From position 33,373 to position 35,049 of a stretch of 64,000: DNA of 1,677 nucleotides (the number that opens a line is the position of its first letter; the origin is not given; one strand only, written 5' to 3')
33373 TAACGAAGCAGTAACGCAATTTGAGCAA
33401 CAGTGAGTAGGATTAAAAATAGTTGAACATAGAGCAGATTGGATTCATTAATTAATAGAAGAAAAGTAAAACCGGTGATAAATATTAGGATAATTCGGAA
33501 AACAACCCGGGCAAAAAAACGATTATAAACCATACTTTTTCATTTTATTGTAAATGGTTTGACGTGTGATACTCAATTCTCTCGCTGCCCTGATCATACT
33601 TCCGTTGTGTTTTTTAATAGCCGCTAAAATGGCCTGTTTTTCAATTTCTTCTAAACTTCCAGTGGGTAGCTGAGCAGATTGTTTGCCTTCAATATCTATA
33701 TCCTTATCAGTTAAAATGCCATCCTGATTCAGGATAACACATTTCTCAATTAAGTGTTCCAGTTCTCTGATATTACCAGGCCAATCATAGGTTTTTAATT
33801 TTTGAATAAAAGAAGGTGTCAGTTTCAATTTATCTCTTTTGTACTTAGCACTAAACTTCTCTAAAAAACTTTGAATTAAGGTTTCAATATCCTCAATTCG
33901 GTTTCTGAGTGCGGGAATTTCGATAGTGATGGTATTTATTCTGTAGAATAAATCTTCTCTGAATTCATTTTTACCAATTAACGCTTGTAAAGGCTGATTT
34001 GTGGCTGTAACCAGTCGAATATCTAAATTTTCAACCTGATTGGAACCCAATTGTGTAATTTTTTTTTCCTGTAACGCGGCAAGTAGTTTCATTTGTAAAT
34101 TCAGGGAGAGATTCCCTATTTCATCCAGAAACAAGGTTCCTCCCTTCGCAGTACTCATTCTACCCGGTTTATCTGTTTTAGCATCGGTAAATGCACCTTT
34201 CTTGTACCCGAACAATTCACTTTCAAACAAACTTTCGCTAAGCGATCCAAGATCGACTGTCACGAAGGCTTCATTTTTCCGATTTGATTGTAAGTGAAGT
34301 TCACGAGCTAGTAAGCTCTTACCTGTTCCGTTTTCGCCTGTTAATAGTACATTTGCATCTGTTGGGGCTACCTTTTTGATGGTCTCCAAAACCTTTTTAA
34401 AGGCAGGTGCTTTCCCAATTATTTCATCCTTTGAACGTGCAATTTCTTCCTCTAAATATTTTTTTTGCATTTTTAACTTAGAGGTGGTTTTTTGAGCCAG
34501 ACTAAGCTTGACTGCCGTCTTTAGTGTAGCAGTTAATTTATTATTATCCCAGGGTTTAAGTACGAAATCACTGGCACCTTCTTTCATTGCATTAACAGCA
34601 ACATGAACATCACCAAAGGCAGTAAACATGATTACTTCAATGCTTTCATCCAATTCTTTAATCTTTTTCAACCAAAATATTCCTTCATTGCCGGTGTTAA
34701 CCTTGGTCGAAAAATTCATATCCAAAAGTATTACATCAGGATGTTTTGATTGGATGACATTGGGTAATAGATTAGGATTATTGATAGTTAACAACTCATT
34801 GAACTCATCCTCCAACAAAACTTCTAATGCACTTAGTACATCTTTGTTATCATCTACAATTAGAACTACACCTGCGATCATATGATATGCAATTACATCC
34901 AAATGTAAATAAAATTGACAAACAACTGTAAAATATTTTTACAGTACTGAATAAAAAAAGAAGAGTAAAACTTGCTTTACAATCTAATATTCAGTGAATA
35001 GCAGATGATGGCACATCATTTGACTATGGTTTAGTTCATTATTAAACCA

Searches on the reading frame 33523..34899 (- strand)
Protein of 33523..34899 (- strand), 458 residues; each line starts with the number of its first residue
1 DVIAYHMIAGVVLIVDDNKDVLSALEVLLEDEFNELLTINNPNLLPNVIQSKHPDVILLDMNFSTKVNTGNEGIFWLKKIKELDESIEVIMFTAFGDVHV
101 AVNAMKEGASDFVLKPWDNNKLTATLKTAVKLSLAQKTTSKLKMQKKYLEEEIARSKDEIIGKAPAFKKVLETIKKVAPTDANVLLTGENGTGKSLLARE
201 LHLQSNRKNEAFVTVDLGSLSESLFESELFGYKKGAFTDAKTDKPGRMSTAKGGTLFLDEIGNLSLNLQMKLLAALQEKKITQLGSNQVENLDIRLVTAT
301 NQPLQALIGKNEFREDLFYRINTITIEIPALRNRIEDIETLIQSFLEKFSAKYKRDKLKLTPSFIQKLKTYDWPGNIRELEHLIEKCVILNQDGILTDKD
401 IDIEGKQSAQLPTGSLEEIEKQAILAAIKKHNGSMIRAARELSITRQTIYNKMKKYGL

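Call 51: search_protein_families(library=pfam, proteins=[window:33523-34899:-], max_evalue=0.001)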
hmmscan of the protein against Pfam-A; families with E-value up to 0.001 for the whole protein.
window:33523-34899:- (458 aa): 14 families
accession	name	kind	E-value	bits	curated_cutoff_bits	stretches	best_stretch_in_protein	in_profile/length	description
PF00158.32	Sigma54_activat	-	1.1e-64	217.5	20.2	1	160-327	1-168/168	Sigma-54 interaction domain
PF14532.12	Sigma54_activ_2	-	1.4e-21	77.7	25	1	161-331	1-138/138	Sigma-54 interaction domain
PF25601.1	AAA_lid_14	-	2.1e-21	76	27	1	332-408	1-77/87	AAA+ ATPase lid domain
PF00072.30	Response_reg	-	1.4e-20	74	30.2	1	12-126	1-110/111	Response regulator receiver domain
PF02954.25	HTH_8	-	1.5e-14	53.9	22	1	415-456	1-42/42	Bacterial regulatory protein, Fis family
PF07728.20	AAA_5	-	1.4e-08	35.3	22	1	183-303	1-124/139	AAA domain (dynein-related subfamily)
PF01078.27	Mg_chelatase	-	2.2e-07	30.9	20.3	1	179-301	20-157/207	Magnesium chelatase, subunit ChlI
PF18024.7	HTH_50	-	3e-07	30.5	27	1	416-458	8-49/50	Helix-turn-helix domain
PF00004.35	AAA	-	2.7e-06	28.3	21.2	1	184-303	1-111/131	ATPase family associated with various cellular activities (AAA)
PF07724.20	AAA_2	-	3.5e-05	24.3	27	1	182-336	4-164/166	AAA domain (Cdc48 subfamily)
PF13191.12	AAA_16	-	4.3e-05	24.5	32.6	1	162-215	4-58/167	AAA ATPase domain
PF13401.12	AAA_22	-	6.8e-05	23.6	27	1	182-221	6-45/130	AAA domain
PF13556.12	HTH_30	-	0.00036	20.7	27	0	425-455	5-35/59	PucR C-terminal helix-turn-helix domain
PF20720.3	nSTAND3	-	0.00038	20.6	27.2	0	171-215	7-51/155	Novel STAND NTPase 3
